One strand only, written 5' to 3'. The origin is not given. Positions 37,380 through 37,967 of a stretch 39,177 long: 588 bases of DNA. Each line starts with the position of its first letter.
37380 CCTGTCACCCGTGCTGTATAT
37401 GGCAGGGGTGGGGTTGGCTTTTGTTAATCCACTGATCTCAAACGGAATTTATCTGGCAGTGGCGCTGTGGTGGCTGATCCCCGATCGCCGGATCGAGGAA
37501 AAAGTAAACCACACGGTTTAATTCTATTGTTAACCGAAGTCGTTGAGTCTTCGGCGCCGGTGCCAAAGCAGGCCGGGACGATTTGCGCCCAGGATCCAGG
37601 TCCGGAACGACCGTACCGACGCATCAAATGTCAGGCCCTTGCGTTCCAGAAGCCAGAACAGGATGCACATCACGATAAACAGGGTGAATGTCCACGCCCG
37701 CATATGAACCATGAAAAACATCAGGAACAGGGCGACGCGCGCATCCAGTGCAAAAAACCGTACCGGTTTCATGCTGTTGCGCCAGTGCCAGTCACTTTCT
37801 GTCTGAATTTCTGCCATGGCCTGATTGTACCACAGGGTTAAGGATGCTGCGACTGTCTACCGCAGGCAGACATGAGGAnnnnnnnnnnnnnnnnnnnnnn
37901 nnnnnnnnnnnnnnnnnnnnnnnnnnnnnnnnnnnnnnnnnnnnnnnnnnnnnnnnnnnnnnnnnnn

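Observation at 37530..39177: DotB/TraJ-like ATPase plus IcmT/TraK-like gene: probable edge of a type IVB secretion locus next to the pilus genes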

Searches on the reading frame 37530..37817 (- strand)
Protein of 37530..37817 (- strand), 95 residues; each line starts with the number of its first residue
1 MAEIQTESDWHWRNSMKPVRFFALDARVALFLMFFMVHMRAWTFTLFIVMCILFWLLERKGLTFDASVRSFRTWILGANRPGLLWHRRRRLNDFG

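Call 4: search_protein_families(library=pfam, proteins=[window:37530-37817:-], max_evalue=1)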
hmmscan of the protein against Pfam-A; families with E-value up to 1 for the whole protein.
window:37530-37817:- (95 aa): 0 families

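Call 5: search_protein_families(library=ncbifam, proteins=[window:37530-37817:-], max_evalue=0.01)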
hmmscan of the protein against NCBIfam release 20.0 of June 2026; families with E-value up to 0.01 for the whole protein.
window:37530-37817:- (95 aa): 1 family
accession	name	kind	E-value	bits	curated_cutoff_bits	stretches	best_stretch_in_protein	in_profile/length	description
NF038220.1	IcmT_TraK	equivalog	9.2e-24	83.4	40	1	12-91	1-80/81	IcmT/TraK family protein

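Call 8: find_encoding_contigs(protein=window:37530-37817:-, flank=10000, max_places=6)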
Protein window:37530-37817:- (95 aa): 4 contigs read that carry it; 4 places shown.
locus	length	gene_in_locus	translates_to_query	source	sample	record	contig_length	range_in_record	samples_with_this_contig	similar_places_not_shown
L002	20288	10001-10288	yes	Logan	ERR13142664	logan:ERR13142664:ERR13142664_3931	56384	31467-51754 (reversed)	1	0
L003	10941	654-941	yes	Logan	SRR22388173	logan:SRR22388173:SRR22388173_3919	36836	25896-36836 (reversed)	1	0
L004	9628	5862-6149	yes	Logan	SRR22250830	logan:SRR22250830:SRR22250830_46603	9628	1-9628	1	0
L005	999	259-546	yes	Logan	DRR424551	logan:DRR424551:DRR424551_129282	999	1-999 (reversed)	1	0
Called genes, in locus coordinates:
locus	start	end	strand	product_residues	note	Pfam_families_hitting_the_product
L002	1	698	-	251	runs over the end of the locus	PF02666:PS_Dcarbxylase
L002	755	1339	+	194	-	PF18306:LDcluster4, PF03641:Lysine_decarbox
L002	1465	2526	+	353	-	PF00990:GGDEF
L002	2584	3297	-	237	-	PF01027:Bax1-I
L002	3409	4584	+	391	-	PF08495:FIST, PF10442:FIST_C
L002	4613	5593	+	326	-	PF13098:Thioredoxin_2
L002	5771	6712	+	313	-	-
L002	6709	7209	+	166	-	PF01464:SLT (weak)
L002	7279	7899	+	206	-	PF16816:DotD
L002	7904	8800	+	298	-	PF16932:T4SS_TraI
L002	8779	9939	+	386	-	PF00437:T2SSE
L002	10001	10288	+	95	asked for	PF28014:IcmT_2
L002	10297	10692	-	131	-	-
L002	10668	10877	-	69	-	PF06736:TMEM175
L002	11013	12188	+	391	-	PF10671:TcpQ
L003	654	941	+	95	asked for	PF28014:IcmT_2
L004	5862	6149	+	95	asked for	PF28014:IcmT_2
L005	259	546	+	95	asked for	PF28014:IcmT_2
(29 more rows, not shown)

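Call 44: search_solved_structures(query=window:37530-37817:-, max_evalue=1, show_alignments=2)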
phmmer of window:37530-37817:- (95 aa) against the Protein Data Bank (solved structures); distinct sequences matched with E-value up to 1: 0.

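Call 65: search_dna_similar(query=window:37530-37817:-, collection=plasmids, mode=protein, max_rows=25, max_evalue=0.001, rows=spread)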
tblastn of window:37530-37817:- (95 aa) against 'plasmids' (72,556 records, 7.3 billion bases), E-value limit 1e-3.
Records with a match: 95; places in all: 95; records where one place covers at least 80% of the query: 81.
Best place of each record, by identity: <60% 95.
By first word of the organism name: Pseudomonas 27; Acetobacter 18; Komagataeibacter 10; Roseomonas 8; Martelella 4; Cupriavidus 3; Gluconobacter 3; Bosea 2; Brucella 2; Sinorhizobium 2; and 14 more.
By predicted mobility (MOB-suite, as given by PLSDB): non-mobilizable 49; conjugative 36; mobilizable 10.
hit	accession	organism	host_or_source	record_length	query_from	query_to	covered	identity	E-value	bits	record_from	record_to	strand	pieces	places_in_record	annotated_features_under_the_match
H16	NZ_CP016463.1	Bosea sp. RAC05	Microbial isolate,Algal phycosphere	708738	11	94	88%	42.9%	6e-17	81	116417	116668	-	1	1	icmT: IcmT/TraK family protein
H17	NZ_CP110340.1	Brucella sp. JSBI001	pure culture,sediment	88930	11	95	89%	36.5%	6e-13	69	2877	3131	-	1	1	icmT: IcmT/TraK family protein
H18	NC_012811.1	Methylorubrum extorquens AM1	-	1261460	11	82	76%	41.7%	9e-13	69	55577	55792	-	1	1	none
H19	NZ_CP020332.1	Martelella mediterranea DSM 17316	-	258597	11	95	89%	35.3%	2e-8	57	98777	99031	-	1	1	icmT: IcmT/TraK family protein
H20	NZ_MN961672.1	Pseudomonas aeruginosa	-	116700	11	90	84%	37.0%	1e-8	57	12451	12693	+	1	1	icmT: IcmT/TraK family protein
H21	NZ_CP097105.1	Pseudomonas sp. NY11382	Homo sapiens,Airway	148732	11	90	84%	37.0%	1e-8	57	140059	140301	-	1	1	icmT: IcmT/TraK family protein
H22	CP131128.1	Pseudomonas hunanensis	isolate,activated sludge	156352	11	90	84%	37.0%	1e-8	57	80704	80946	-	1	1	hypothetical protein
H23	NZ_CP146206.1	Pseudomonas sp. 4810-S13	genome assymbly,Winogradsky column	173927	11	90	84%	37.0%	1e-8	57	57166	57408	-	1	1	icmT: IcmT/TraK family protein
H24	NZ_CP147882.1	Roseomonas mucosa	cell culture,Styx glacier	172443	12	81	74%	41.7%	6e-4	44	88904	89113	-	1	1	icmT: IcmT/TraK family protein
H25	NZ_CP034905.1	Roseomonas mucosa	Homo sapiens,tissue sample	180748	12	89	82%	36.7%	6e-4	44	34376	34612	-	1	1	icmT: IcmT/TraK family protein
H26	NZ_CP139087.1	Methylocella tundrae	Single cell,tundra wetland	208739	12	91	84%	35.0%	5e-5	47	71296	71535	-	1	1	icmT: IcmT/TraK family protein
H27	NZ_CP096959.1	Pseudomonas aeruginosa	Homo sapiens,phlegm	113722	11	90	84%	34.6%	6e-6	49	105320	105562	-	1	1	icmT: IcmT/TraK family protein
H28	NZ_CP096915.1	Pseudomonas aeruginosa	Homo sapiens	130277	11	90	84%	34.6%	1e-5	49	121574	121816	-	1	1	icmT: IcmT/TraK family protein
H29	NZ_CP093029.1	Pseudomonas aeruginosa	Intubated patient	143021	11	90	84%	34.6%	1e-5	49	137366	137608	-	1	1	icmT: IcmT/TraK family protein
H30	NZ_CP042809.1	Acetobacter oryzoeni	vinegar,vinegar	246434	12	89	82%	35.4%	2e-5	48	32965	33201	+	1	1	icmT: IcmT/TraK family protein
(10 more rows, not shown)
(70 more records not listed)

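Call 66: get_annotated_region(hit=H16, flank=18000)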
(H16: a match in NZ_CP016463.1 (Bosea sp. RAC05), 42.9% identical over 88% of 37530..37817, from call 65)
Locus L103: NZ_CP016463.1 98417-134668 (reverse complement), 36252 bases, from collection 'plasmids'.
description: Bosea sp. RAC05 plasmid pBSY19_1, complete sequence
organism: Bosea sp. RAC05 (NCBI taxid 1842539)
taxonomy: Bacteria; Pseudomonadota; Alphaproteobacteria; Hyphomicrobiales; Boseaceae; Bosea; Bosea sp. RAC05
host: -; source: Microbial isolate,Algal phycosphere; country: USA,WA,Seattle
typing (MOB-suite, as given by PLSDB): non-mobilizable
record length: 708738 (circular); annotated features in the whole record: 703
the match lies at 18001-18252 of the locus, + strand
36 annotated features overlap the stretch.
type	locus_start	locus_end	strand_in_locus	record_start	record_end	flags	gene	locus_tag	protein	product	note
CDS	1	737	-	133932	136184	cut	-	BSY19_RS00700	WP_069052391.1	hypothetical protein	-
CDS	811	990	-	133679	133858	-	-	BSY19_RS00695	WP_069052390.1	hypothetical protein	-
CDS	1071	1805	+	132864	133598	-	-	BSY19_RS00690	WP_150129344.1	hypothetical protein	-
CDS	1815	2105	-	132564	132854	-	-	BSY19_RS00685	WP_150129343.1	hypothetical protein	-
CDS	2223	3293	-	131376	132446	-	-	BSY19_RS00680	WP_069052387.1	hypothetical protein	-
CDS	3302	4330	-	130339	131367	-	-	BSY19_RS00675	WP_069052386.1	hypothetical protein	-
CDS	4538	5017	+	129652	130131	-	-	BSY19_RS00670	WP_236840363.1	PH domain-containing protein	-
CDS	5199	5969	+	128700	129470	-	-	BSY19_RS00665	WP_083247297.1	DUF6088 family protein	-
CDS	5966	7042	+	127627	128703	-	-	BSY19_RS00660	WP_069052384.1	nucleotidyl transferase AbiEii/AbiGii toxin family protein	-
CDS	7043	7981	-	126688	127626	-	-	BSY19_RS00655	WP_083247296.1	ATP-binding protein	-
CDS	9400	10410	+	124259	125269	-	-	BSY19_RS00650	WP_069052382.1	replication protein RepA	-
CDS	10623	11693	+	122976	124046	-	-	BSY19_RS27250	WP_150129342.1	hypothetical protein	-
CDS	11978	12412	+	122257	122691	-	-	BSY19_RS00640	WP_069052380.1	hypothetical protein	-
CDS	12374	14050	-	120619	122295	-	-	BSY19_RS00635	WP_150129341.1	hypothetical protein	-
CDS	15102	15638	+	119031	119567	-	-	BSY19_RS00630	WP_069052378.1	DotD/TraH family lipoprotein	-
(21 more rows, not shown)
